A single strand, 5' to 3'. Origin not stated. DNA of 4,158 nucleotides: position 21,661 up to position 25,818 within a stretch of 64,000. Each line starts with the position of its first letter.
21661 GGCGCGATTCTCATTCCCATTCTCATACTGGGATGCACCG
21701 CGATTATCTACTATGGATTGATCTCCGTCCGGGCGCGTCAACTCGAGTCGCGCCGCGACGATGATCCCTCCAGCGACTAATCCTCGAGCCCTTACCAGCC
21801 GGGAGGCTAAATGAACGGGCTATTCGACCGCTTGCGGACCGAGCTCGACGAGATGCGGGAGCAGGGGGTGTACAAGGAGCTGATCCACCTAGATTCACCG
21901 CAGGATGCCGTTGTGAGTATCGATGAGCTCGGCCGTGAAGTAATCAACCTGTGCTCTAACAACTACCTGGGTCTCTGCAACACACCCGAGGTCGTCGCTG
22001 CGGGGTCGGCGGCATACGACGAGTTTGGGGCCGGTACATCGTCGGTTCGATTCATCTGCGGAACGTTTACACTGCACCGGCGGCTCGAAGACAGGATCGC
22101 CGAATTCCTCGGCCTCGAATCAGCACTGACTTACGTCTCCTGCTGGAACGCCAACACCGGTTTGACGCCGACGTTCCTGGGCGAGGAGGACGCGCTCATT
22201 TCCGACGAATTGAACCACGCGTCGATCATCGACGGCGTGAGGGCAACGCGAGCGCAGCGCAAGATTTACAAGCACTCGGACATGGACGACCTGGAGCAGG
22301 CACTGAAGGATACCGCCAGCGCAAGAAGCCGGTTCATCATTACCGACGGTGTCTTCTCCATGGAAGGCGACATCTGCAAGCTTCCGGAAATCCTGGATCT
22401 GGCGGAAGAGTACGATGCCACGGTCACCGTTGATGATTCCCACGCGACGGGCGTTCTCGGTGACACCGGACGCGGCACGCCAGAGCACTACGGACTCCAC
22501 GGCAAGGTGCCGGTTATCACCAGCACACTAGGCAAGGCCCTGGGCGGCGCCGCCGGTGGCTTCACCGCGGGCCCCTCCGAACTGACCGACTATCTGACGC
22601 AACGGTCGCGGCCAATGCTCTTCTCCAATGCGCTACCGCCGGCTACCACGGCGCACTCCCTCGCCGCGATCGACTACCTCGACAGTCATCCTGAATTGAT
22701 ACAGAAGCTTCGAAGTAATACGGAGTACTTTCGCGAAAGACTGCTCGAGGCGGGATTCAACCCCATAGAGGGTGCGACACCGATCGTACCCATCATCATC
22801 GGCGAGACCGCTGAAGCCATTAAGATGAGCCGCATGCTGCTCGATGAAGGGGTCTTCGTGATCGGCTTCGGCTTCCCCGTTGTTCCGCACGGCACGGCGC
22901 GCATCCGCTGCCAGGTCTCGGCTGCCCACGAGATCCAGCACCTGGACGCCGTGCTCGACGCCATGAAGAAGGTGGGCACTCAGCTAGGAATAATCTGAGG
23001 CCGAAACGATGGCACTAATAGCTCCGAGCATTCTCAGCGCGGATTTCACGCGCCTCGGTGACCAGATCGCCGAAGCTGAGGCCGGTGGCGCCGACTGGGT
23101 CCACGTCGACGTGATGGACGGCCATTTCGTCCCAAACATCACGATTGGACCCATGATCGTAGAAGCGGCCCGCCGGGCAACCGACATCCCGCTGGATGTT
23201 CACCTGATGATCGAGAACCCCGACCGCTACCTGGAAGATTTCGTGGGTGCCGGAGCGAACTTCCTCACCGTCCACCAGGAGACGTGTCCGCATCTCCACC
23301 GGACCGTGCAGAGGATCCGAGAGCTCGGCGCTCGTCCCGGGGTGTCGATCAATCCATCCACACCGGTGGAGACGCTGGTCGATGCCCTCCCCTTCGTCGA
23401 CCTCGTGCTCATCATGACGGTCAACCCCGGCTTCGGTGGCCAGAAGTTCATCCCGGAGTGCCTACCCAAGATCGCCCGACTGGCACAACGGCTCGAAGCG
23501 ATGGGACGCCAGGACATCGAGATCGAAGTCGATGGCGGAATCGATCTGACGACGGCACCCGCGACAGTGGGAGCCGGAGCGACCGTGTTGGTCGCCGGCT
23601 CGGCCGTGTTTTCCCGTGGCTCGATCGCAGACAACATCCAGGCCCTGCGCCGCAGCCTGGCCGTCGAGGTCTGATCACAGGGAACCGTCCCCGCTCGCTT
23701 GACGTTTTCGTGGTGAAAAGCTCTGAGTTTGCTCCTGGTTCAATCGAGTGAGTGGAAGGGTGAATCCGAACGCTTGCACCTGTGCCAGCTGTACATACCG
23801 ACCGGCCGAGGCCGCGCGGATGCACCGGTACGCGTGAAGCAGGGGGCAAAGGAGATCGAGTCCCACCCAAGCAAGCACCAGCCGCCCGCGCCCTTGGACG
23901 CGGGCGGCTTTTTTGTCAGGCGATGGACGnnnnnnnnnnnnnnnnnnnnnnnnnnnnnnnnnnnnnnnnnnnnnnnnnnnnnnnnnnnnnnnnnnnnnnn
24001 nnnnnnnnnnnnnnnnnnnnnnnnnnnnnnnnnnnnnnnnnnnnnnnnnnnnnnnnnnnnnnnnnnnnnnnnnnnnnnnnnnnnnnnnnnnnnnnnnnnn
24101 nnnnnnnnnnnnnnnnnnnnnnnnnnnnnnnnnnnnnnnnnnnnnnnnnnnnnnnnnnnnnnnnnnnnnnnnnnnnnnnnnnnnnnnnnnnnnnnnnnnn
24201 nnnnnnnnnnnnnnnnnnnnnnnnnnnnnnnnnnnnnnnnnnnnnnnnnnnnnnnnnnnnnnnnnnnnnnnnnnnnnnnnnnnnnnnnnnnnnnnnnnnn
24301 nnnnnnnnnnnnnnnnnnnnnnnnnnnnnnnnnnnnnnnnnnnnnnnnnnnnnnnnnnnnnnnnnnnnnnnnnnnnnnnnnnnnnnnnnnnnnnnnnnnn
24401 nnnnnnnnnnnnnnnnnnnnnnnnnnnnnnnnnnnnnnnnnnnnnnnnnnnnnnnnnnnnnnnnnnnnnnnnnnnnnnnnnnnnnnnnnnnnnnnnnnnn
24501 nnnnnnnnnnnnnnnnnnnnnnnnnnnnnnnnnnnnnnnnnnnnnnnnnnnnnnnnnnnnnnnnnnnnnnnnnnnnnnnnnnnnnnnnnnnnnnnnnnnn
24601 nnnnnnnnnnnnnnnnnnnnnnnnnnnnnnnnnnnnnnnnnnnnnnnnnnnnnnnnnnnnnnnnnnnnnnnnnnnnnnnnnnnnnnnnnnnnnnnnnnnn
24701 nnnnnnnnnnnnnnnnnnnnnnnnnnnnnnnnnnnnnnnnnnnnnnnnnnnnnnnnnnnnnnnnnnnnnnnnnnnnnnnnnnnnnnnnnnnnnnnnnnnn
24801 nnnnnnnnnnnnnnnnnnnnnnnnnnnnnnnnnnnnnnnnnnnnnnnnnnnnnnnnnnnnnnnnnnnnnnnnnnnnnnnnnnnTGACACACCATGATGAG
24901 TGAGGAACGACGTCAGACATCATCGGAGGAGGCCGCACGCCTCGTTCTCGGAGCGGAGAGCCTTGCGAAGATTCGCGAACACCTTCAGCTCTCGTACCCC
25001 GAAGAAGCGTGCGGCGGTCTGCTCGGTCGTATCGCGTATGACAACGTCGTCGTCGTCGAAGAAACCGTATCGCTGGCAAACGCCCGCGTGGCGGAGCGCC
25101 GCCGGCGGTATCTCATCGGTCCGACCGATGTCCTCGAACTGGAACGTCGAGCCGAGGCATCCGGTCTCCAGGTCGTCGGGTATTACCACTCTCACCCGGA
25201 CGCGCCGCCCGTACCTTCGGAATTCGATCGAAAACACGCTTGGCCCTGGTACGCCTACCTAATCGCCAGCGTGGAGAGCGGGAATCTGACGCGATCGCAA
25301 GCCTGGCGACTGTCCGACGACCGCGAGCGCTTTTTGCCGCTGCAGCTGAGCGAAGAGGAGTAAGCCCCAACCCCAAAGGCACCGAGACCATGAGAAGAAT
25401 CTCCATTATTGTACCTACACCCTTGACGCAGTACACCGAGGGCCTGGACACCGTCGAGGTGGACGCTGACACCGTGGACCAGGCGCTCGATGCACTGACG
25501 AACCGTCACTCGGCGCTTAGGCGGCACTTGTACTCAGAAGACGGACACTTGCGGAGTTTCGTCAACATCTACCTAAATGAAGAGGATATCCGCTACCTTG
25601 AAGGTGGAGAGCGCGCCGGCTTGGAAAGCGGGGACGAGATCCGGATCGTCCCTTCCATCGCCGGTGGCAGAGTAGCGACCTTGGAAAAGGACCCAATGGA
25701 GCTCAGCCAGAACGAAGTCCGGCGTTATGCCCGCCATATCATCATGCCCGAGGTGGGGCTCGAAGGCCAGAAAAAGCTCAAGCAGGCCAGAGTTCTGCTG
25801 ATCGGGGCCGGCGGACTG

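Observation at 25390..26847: Sulfur-carrier domain fused in frame to its own activating enzyme; the junction looks like a fossil stop codon plus intergenic spacer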

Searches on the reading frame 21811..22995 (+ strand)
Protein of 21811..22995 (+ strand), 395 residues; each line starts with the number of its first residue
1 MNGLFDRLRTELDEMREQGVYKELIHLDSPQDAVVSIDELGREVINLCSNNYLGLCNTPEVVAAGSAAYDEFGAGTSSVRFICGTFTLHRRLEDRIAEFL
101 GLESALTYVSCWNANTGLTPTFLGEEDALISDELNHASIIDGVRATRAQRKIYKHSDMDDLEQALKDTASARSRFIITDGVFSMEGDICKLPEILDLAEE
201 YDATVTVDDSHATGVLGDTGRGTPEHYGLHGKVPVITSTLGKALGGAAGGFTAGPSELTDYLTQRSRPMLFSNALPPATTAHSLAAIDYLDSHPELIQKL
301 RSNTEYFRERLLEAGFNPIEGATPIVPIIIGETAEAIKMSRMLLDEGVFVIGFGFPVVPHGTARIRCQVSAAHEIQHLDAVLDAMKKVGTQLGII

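Call 5: search_protein_families(library=pfam, proteins=[window:21811-22995:+], max_evalue=0.01)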
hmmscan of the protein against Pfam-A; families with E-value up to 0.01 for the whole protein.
window:21811-22995:+ (395 aa): 2 families
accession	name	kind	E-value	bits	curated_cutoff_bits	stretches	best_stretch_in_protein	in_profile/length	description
PF00155.27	Aminotran_1_2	-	1.8e-55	189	19.7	1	43-384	2-360/361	Aminotransferase class I and II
PF01041.23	DegT_DnrJ_EryC1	-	0.0059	16.3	19.8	1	90-215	27-152/360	DegT/DnrJ/EryC1/StrS aminotransferase family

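Call 50: search_protein_families(library=ncbifam, proteins=[window:21811-22995:+], max_evalue=1e-10)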
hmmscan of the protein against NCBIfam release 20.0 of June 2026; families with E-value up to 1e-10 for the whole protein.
window:21811-22995:+ (395 aa): 11 families
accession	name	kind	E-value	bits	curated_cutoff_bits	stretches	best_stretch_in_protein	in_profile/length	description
NF005394.0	PRK06939.1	equivalog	6.9e-158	525.5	460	1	4-395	5-397/397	glycine C-acetyltransferase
TIGR01822.1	2am3keto_CoA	equivalog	2e-146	487.9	493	1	6-395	3-393/393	glycine C-acetyltransferase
TIGR01825.1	gly_Cac_T_rel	subfamily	5.2e-136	453.3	535.4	1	8-395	1-385/385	BioF/Kbl family PLP-dependent acyltransferase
TIGR00858.1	bioF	equivalog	3.9e-112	374.6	426.45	1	23-385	4-364/365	8-amino-7-oxononanoate synthase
NF047600.1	SerpalmtaseCFB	equivalog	9.6e-106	353.8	640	1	12-394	15-394/395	serine palmitoyltransferase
TIGR01821.1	5aminolev_synth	equivalog_domain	2.1e-84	283.8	338.55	1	8-394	7-399/402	5-aminolevulinate synthase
NF047599.1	SerpalmtaseBetaP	equivalog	6.1e-84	282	500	1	5-392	7-393/394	serine palmitoyltransferase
NF047603.1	SerpalmtaseAlphaP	equivalog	3.8e-67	226.7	670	1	26-395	33-399/399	serine palmitoyltransferase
NF005526.0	PRK07179.1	equivalog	1.7e-57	194.8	428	1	19-389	31-396/407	alpha-hydroxyketone-type quorum-sensing autoinducer synthase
NF005697.0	PRK07505.1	subfamily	4.3e-44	150.8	342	1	32-390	38-400/405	hypothetical protein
NF004608.1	PRK05937.1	equivalog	2.2e-34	118.8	399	1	44-312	4-280/366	8-amino-7-oxononanoate synthase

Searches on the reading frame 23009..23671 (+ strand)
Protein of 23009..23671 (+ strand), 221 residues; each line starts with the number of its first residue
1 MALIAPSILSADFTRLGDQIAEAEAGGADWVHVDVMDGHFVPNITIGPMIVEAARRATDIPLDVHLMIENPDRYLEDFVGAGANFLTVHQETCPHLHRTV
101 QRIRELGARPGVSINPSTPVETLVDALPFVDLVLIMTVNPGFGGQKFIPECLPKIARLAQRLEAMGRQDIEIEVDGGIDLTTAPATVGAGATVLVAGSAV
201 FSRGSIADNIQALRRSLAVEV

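Call 5: search_protein_families(library=pfam, proteins=[window:23009-23671:+], max_evalue=0.01)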
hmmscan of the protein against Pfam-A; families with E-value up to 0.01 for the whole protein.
window:23009-23671:+ (221 aa): 1 family
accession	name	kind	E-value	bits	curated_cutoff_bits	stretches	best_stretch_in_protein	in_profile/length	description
PF00834.25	Ribul_P_3_epim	-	3.5e-80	268.5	21.1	1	4-201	2-198/198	Ribulose-phosphate 3 epimerase family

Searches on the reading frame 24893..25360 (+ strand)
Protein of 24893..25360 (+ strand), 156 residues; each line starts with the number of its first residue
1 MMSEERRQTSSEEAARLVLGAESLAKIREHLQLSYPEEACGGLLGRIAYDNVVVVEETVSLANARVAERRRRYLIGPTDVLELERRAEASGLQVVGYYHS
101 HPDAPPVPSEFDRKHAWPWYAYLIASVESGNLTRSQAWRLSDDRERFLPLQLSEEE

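Call 5: search_protein_families(library=pfam, proteins=[window:24893-25360:+], max_evalue=0.01)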
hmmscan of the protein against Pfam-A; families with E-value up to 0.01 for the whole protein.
window:24893-25360:+ (156 aa): 2 families
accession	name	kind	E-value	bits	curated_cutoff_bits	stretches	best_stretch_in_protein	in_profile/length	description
PF14464.11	Prok-JAB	-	5.9e-25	87.8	25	1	22-140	3-113/114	Prokaryotic homologs of the JAB domain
PF01398.27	JAB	-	3.9e-06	27.1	22.5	1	19-112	8-104/117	JAB1/Mov34/MPN/PAD-1 ubiquitin protease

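Call 6: search_protein_families(library=ncbifam, proteins=[window:24893-25360:+], max_evalue=0.01)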
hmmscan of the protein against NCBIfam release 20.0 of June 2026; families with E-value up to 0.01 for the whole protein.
window:24893-25360:+ (156 aa): 4 families
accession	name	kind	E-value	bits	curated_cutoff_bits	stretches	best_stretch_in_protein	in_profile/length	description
NF041370.1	desamp_Halo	equivalog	1.9e-22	79.6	130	1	24-144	8-125/133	desampylase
NF058523.1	6A-MBL_cap2_3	equivalog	1e-05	24.3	320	1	8-115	536-646/665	anti-phage 6A-MBL system cap2_3 protein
TIGR02256.1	ICE_VC0181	hypoth_equivalog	0.0002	21.3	127.6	1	30-115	9-96/131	conserved hypothetical protein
NF050170.1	CDNTaseCGASCap3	equivalog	0.0019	18.5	200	1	13-117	12-117/153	CBASS system CD-NTase/cGAS isopeptidase Cap3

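Call 37: search_solved_structures(query=window:24893-25360:+, max_evalue=0.001, show_alignments=1)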
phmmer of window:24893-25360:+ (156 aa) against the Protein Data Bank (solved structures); distinct sequences matched with E-value up to 0.001: 5.
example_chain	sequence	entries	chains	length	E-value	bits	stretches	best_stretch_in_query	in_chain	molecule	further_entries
2kcq_A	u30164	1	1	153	1.6e-20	77.2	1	24-147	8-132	Mov34/MPN/PAD-1 family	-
2kks_A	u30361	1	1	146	1.4e-06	32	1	22-129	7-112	Uncharacterized protein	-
5lda_A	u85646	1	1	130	7.2e-06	29.7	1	72-142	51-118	JAMM1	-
5ld9_A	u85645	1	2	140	7.8e-06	29.6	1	72-142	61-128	JAMM1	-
5cw6_A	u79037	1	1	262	0.00058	23.5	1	29-113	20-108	DrBRCC36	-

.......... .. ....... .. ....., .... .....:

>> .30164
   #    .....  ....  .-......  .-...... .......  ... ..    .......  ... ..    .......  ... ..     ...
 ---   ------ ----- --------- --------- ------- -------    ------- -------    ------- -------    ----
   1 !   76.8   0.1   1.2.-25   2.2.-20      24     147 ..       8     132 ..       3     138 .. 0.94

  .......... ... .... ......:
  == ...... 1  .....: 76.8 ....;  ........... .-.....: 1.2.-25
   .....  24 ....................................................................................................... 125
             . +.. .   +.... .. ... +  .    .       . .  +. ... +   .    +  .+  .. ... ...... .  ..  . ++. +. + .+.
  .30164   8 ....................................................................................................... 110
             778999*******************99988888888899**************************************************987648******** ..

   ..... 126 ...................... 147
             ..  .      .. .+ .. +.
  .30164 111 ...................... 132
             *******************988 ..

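Call 60: search_protein_families(library=padloc, proteins=[window:24893-25360:+], max_evalue=0.001)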
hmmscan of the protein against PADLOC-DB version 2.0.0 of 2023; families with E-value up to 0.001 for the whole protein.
window:24893-25360:+ (156 aa): 20 families
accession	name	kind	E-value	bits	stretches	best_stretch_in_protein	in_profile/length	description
PDLC00891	JAB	-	2e-10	38.3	1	12-114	8-109/159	JAB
PDLC00898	JAB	-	9.6e-10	36.3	1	13-113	15-114/162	JAB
PDLC00896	JAB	-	1.5e-09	35.8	1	11-115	7-114/159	JAB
PDLC00903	JAB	-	8.4e-09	33.6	1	14-114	10-113/166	JAB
PDLC00900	JAB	-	3.8e-08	31.6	1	16-115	12-110/159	JAB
PDLC00890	JAB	-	1.1e-07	29.5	1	10-114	5-110/157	JAB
PDLC00909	JAB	-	1.8e-07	29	1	2-114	5-120/168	JAB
PDLC00901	JAB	-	3.8e-07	28.1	1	17-118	18-121/163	JAB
PDLC00902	JAB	-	3.8e-07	27.9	1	12-115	11-116/159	JAB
PDLC00887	JAB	-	5.2e-07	27.8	1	13-115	12-116/160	JAB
PDLC00892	JAB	-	3.4e-06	24.8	1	19-119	16-116/174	JAB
PDLC00894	JAB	-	4.6e-06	24.8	1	12-114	10-116/158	JAB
PDLC00908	JAB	-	8.5e-06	23.7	1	17-113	20-119/168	JAB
PDLC00727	Effector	-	2.9e-05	20.7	1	19-114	10-106/590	TIR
PDLC00888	JAB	-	4.8e-05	21.1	1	17-114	25-121/174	JAB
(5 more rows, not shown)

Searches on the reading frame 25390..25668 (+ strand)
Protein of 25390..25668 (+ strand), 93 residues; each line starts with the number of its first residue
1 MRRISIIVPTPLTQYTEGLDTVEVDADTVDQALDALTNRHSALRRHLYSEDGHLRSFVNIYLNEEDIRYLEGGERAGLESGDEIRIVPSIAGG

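Call 6: search_protein_families(library=ncbifam, proteins=[window:25390-25668:+], max_evalue=0.01)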
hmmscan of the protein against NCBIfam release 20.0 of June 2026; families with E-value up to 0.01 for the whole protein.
window:25390-25668:+ (93 aa): 3 families
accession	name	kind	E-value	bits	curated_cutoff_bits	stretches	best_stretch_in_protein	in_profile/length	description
NF041918.1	SAMP1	equivalog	9.6e-15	54.9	60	1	21-93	17-91/91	ubiquitin-like small modifier protein 1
TIGR01687.1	moaD_arch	subfamily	2.6e-10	40.6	49.5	1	20-93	16-88/88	MoaD family protein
NF053661.1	Urm1_like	equivalog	0.00094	19.4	70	1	6-93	2-79/79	Urm1-like protein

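Call 39: search_solved_structures(query=window:25390-25668:+, max_evalue=0.01, show_alignments=2)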
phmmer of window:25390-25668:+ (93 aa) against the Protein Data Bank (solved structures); distinct sequences matched with E-value up to 0.01: 8.
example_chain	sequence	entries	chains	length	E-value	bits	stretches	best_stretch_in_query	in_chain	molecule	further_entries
4n6e_B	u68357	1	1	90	1.5e-14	57.5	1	4-93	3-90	ThiS/MoaD family protein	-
3dwg_C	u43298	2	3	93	1.3e-12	51.3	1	4-93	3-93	9.5 kDa culture filtrate antigen cfp10A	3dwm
3po0_A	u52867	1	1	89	3.1e-07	34.1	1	21-93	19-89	Small archaeal modifier protein 1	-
4hro_A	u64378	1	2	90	3.2e-07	34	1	21-93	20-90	Small archaeal modifier protein 1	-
2l83_A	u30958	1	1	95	3.9e-07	33.8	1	21-93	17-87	Small archaeal modifier protein 1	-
1v8c_A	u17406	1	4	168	8.7e-05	26.3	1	18-93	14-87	MoaD related protein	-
2m19_A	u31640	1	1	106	0.00023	24.9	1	26-93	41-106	Molybdopterin converting factor subunit 1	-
2l52_A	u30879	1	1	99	0.00047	23.9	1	23-93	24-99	METHANOSARCINA ACETIVORANS SAMP1 HOMOLOG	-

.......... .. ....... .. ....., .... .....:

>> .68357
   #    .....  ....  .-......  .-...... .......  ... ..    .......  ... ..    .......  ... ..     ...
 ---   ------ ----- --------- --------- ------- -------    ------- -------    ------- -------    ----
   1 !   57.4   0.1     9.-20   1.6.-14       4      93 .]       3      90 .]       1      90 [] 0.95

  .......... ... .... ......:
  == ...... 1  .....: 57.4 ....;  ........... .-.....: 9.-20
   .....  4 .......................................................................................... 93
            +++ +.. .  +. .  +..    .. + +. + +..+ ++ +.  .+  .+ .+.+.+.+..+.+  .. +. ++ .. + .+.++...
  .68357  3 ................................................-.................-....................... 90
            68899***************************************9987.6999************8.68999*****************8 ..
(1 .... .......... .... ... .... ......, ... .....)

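Call 45: search_protein_representatives(protein=window:25390-25668:+)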
Query: 93 residues. Proteins with E-value up to 0.001 (for the whole library): 3706; up to 1e-10: 829; up to 1e-30: 0. The best 150 are listed.
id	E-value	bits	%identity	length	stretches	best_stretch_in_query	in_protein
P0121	2.8e-26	107.7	58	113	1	2-93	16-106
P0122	7.6e-24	100.0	57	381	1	3-93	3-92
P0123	1.5e-23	99.0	55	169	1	3-92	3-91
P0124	1.8e-23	98.8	55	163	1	4-93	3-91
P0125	3.7e-23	97.8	56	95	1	4-93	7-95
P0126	4.0e-23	97.7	55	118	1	1-93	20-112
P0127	4.2e-23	97.6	57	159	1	4-93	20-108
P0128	5.8e-23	97.2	55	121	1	5-93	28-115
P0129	6.2e-23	97.1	56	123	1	5-93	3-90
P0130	1.0e-22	96.4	55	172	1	2-93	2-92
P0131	1.0e-22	96.4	55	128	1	5-93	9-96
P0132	1.1e-22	96.3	55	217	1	2-93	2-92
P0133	1.7e-22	95.7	58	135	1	5-93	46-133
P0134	3.0e-22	94.9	52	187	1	5-93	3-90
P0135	3.4e-22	94.7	48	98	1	4-93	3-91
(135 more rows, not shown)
